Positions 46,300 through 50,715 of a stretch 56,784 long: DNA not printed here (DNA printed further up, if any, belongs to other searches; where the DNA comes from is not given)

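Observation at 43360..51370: Three-gene surface module: beta-helix/Cys-rich giant protein, propeller plus C25-like peptidase giant protein, and a small anchored protein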

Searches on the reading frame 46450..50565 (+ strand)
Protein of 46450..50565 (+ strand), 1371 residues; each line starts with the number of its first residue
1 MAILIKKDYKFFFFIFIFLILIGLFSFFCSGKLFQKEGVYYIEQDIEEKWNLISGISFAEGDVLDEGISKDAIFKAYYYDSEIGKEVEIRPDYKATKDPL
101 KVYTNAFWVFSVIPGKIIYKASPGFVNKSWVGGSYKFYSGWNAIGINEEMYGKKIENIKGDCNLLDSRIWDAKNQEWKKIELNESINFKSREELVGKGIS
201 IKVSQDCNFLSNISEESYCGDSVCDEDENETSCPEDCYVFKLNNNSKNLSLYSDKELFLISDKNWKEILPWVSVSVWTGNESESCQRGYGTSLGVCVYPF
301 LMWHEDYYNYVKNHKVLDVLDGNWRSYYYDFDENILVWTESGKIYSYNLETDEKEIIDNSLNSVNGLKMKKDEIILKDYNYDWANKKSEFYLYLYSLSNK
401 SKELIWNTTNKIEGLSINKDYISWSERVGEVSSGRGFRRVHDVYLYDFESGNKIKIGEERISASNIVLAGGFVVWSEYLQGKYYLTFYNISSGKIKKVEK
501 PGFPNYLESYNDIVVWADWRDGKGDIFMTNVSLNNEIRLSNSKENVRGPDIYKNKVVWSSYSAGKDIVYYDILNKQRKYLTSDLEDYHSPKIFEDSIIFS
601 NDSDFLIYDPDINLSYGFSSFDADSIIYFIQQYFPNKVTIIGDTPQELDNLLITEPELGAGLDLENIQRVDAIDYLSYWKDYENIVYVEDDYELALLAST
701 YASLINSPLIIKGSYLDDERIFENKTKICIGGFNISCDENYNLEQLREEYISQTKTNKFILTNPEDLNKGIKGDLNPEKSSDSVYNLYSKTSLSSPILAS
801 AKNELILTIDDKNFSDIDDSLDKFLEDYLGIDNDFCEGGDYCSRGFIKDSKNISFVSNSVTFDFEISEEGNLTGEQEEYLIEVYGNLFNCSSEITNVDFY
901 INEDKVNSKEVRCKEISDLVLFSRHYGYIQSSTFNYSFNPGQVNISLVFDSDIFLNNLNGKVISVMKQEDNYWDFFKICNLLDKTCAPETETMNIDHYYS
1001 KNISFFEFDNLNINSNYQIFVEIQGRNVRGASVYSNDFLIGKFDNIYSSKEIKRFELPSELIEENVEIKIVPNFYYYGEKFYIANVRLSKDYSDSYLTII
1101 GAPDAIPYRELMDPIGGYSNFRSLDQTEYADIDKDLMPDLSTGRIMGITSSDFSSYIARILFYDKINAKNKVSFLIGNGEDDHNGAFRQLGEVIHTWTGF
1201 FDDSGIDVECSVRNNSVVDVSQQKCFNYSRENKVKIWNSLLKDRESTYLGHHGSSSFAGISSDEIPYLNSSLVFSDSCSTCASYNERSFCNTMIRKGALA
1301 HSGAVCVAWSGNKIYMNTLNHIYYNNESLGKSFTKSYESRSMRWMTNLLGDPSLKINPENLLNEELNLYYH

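Call 5: search_protein_families(library=pfam, proteins=[window:46450-50565:+], max_evalue=1)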
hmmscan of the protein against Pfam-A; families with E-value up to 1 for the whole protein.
window:46450-50565:+ (1371 aa): 2 families
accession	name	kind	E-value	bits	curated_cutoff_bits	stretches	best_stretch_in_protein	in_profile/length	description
PF01364.23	Peptidase_C25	-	2.7e-13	50.4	23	1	1091-1355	64-373/374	Peptidase family C25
PF03088.22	Str_synth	-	0.083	13.5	25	1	330-373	25-68/89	Strictosidine synthase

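Call 6: search_protein_families(library=ncbifam, proteins=[window:46450-50565:+], max_evalue=1)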
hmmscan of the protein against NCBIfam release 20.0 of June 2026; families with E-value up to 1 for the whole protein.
window:46450-50565:+ (1371 aa): 1 family
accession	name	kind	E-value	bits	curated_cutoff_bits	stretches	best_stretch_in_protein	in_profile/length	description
TIGR04275.1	beta_prop_Msarc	repeat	1.2e-16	60.2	85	3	536-572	1-38/40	beta-propeller repeat protein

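Call 10: search_solved_structures(query=window:46450-50565:+, max_evalue=1, show_alignments=3)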
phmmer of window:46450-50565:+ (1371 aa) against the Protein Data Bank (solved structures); distinct sequences matched with E-value up to 1: 5.
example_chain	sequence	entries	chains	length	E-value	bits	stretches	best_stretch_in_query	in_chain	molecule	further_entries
6jn1_A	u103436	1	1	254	0.4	11.6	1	423-502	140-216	Peptidase M23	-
6jn0_A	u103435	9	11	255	0.4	11.6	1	423-502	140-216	Peptidase M23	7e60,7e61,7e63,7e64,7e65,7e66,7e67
6jmz_A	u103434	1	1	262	0.43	11.5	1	423-502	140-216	Peptidase M23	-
6jmx_A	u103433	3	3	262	0.43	11.5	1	423-502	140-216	Peptidase M23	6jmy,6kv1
2lvx_A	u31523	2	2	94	0.46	11.4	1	1149-1226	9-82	Glucosidase 2 subunit beta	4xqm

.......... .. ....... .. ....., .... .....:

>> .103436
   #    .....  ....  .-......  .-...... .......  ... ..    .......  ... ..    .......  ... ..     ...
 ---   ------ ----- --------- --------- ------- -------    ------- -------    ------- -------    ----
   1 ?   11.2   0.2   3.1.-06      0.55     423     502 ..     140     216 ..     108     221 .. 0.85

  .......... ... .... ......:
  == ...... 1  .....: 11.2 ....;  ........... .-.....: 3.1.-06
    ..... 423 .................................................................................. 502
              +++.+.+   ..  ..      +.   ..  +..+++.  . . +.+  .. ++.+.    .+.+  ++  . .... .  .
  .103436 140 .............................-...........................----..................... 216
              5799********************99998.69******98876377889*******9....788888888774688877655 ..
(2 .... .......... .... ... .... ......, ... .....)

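Call 12: find_homologous_proteins(query=window:46450-50565:+, max_evalue=0.001)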
Query window:46450-50565:+ (1371 aa): 9 proteins with E <= 0.001 among 8000 candidates.
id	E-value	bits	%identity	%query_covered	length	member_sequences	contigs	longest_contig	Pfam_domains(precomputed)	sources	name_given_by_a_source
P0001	0.0e+0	2882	93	100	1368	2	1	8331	PF01364.25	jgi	jgi:beta propeller repeat protein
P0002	2.5e-228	779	45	23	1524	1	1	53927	PF01364.25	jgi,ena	-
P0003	4.7e-157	543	40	42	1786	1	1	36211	PF11617.14,PF01364.25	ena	-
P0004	9.8e-144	499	54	15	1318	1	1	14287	PF00404.25,PF01364.25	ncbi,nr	ncbi:MAG: hypothetical protein KJ566_02715 [Nanoarchaeota archaeon]|nr:hypothetical protein [Nanoarc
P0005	2.2e-127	445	34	44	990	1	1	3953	PF01364.25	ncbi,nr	ncbi:MAG: C25 family cysteine peptidase, partial [Candidatus Pacearchaeota archaeon]|nr:C25 family c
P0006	2.9e-99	352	60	14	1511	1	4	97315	-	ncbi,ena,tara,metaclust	tara:strand:- start:1853 stop:6388 length:4536 start_codon:yes stop_codon:yes gene_type:complete|met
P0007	5.5e-88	314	57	14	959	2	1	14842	PF11617.14,PF01364.25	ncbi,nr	ncbi:putative metal-binding motif-containing protein [Candidatus Parcubacteria bacterium]|nr:putativ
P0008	8.3e-86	307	56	14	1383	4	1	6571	PF01364.25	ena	-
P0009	6.5e-58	215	56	13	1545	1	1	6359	PF05922.22,PF13517.13,PF00082.28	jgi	jgi:subtilisin family serine protease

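Call 13: find_encoding_contigs(protein=P0001, flank=8000, max_places=3)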
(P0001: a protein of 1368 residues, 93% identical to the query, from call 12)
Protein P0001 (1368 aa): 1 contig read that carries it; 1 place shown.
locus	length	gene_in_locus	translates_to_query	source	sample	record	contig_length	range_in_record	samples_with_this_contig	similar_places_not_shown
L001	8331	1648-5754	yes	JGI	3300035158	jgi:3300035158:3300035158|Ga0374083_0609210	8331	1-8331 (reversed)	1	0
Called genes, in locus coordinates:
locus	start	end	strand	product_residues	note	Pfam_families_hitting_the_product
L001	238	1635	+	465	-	-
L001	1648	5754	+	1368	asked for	PF01364:Peptidase_C25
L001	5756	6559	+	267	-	-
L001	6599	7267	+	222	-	PF01902:Diphthami_syn_2_N, PF24167:DUF7411 (weak), PF28410:Diphthami_syn_2_C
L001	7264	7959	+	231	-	-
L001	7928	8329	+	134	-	?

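Call 14: find_encoding_contigs(protein=P0002, flank=8000, max_places=3)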
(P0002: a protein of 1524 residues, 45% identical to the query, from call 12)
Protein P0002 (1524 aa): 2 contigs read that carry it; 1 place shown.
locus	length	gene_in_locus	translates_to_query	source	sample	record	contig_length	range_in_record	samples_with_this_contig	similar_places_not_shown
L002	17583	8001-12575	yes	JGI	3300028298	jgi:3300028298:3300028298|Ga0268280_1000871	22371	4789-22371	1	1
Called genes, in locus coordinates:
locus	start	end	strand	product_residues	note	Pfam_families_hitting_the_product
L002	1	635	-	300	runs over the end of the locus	PF00724:Oxidored_FMN (faint), PF01207:Dus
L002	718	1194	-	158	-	-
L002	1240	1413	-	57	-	-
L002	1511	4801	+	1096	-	PF14890:Intein_splicing, PF14528:LAGLIDADG_3, PF13307:Helicase_C_2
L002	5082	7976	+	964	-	PF07953:Toxin_R_bind_N, PF13385:Laminin_G_3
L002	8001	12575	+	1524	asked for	PF01364:Peptidase_C25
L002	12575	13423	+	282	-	-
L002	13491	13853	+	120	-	-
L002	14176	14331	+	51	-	-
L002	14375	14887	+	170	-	-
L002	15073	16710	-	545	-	PF03483:B3_4 (weak), PF03484:B5, PF17759:tRNA_synthFbeta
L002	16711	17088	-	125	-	PF01243:PNPOx_N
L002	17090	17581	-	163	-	?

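Call 15: find_encoding_contigs(protein=P0003, flank=8000, max_places=3)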
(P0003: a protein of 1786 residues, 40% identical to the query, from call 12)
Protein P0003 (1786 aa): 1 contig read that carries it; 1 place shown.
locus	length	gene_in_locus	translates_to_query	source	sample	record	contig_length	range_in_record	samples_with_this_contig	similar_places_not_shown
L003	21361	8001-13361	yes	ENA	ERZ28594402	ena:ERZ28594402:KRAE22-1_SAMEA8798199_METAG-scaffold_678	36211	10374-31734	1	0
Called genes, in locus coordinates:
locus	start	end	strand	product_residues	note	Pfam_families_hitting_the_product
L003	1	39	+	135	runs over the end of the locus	-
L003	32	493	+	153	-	-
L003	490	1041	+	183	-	-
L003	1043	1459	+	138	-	-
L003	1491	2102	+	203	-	-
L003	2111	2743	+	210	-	-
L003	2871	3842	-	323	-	PF01594:AI-2E_transport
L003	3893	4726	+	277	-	PF01478:Peptidase_A24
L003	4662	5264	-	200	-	PF01230:HIT (weak)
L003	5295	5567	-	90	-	PF00736:EF1_GNE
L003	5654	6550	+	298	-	PF24903:OB_MEIOB_N (weak), PF01336:tRNA_anti-codon (faint)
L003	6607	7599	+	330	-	PF14520:HHH_5, PF00154:RecA_N, PF08423:Rad51, PF13481:AAA_25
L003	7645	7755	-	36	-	PF02452:PemK_toxin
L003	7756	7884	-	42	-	-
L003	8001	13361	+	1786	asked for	PF11617:Cu-binding_MopE, PF01364:Peptidase_C25 (weak)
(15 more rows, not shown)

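Call 21: find_encoding_contigs(protein=P0004, flank=8000, max_places=2)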
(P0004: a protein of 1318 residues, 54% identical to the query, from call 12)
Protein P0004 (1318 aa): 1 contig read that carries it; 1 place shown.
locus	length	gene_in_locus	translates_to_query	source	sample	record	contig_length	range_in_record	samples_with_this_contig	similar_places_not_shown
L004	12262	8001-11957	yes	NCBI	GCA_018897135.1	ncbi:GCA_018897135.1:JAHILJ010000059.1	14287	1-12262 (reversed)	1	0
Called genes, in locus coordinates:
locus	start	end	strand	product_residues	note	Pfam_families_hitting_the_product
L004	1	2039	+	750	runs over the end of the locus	-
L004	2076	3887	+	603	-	-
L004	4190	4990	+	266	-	PF00491:Arginase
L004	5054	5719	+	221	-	-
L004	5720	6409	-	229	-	PF02732:ERCC4, PF14520:HHH_5 (weak)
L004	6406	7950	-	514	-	PF00270:DEAD, PF04851:ResIII, PF18766:SWI2_SNF2 (weak), PF21210:RNA_helicase_helical, PF00271:Helicase_C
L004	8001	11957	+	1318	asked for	PF00404:Dockerin_1 (weak), PF01364:Peptidase_C25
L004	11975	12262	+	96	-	?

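Call 22: find_encoding_contigs(protein=P0007, flank=8000, max_places=2)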
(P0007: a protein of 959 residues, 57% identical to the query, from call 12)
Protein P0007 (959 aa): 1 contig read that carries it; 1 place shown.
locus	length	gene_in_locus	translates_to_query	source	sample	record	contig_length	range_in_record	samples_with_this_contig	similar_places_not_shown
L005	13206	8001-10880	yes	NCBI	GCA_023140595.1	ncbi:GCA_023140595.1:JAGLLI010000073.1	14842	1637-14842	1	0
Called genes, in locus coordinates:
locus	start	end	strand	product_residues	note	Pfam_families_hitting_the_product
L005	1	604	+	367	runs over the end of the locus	-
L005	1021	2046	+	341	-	-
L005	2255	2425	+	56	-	-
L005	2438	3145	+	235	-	PF09553:RE_Eco47II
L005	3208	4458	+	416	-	PF00376:MerR (weak), PF12728:HTH_17 (faint), PF13411:MerR_1 (weak), PF00145:DNA_methylase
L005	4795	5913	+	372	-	-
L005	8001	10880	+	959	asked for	PF11617:Cu-binding_MopE, PF01364:Peptidase_C25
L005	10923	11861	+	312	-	-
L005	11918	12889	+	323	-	-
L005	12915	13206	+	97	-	?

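Call 23: find_encoding_contigs(protein=P0006, flank=8000, max_places=2)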
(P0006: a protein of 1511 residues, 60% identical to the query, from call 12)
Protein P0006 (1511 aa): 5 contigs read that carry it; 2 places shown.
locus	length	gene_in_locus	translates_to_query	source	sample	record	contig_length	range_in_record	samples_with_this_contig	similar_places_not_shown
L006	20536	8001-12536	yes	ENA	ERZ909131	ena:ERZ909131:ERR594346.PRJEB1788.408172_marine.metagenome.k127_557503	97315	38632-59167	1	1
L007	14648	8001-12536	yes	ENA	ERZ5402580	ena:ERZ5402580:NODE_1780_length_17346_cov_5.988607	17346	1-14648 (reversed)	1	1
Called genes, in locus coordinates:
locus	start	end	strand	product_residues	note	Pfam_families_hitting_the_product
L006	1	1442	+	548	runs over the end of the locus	PF00587:tRNA-synt_2b, PF03129:HGTP_anticodon, PF09180:ProRS-C_1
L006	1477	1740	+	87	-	-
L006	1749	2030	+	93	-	-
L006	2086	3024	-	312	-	PF08279:HTH_11 (faint), PF12802:MarR_2 (faint), PF13404:HTH_AsnC-type, PF13412:HTH_24, PF01047:MarR (faint), PF13412:HTH_24 (weak)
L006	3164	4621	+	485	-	PF06253:MTTB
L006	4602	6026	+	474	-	PF02127:Peptidase_M18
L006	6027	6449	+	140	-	PF04071:zf-like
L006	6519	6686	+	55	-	-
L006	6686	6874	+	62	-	-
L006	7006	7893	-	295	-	-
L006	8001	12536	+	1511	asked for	-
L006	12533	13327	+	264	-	-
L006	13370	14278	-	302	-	PF01916:DS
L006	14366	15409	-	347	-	PF01368:DHH (weak), PF02272:DHHA1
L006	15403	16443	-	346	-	PF02457:DAC, PF10635:DisA-linker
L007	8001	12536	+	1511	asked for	-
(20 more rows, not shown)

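Call 59: predict_structure(alignment_id=A5)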
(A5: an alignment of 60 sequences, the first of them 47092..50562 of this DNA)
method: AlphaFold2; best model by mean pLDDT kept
length: 1157 residues; sequences in the alignment: 60
mean_pLDDT: 85.5   pTM: 0.76
mean pLDDT of the five models: 85.5, 83.5, 82.6, 82.5, 82.1
residues with pLDDT >= 90: 658; 70-90: 329; 50-70: 110; < 50: 60
segments of 3 or more residues with pLDDT < 50: 1-23, 95-101, 107-109, 398-403, 656-659, 999-1010
pLDDT, mean of each block of 10 residues (from residue 1): 33 42 57 95 97 98 83 92 97 58 51 76 88 84 89 91 89 92 93 93 92 85 83 92 69 90 88 92 88 86 70 68 63 70 66 73 68 69 66 57 74 97 97 97 97 97 96 98 98 97 94 95 96 97 97 89 92 95 98 96 96 90 96 91 90 60 80 85 90 86 66 66 78 90 77 83 84 88 93 95 93 94 96 87 93 96 86 94 97 91 84 94 94 97 97 86 75 80 93 75 46 75 92 94 95 95 93 96 97 87 96 97 77 96 95 74
secondary structure, 60 per line:
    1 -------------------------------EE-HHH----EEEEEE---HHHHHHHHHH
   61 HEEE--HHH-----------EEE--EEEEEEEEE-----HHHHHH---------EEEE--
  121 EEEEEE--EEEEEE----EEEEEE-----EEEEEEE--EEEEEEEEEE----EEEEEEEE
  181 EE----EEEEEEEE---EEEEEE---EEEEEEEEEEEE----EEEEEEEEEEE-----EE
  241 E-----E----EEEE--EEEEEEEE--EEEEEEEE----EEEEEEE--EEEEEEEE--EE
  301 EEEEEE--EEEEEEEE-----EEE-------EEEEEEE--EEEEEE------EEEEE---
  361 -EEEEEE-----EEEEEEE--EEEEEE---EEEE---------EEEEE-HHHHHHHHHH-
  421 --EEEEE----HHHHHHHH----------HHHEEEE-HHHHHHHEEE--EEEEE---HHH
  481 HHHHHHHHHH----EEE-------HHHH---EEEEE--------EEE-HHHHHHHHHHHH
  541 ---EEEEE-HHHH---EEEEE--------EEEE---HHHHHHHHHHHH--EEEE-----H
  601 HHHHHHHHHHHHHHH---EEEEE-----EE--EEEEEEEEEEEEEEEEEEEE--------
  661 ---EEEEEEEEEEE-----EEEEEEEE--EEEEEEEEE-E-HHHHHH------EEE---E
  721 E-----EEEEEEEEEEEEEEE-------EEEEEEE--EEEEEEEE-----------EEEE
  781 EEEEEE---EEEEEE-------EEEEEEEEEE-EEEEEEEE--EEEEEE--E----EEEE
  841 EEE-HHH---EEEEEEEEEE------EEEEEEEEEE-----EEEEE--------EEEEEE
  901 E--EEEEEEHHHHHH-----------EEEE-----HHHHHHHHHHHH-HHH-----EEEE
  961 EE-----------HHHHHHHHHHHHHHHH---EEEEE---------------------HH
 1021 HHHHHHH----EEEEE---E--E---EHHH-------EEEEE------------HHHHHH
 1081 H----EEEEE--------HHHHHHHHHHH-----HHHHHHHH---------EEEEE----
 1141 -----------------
elements in order (helices of 4 or more, strands of 3 or more residues): E42-47 H51-61 E62-64 E81-83 E86-94 H100-105 E115-118 E121-126 E129-134 E139-144 E150-156 E159-168 E173-182 E187-194 E198-203 E207-218 E223-233 E239-241 E252-255 E258-265 E268-275 E280-286 E289-296 E299-306 E309-316 E322-324 E332-338 E341-346 E353-357 E362-367 E373-379 E382-387 E391-394 E404-408 H410-419 E423-427 H432-439 E453-456 H458-464 E465-467 E470-474 H478-490 E495-497 H505-508 E512-516 E525-527 H529-540 E544-548 H550-553 E557-561 E570-573 H577-588 E591-594 H600-615 E619-623 E633-652 E664-674 E680-687 E690-698 H702-707 E714-716 E727-741 E749-755 E758-765 E777-786 E790-795 E803-812 E814-821 E824-829 E837-843 E851-860 E867-876 E882-886 E895-901 E904-909 H910-915 E927-930 H936-947 E957-962 H974-989 E993-997 H1019-1027 E1032-1036 E1058-1062 H1075-1081 E1086-1090 H1099-1109 H1115-1122 E1132-1136
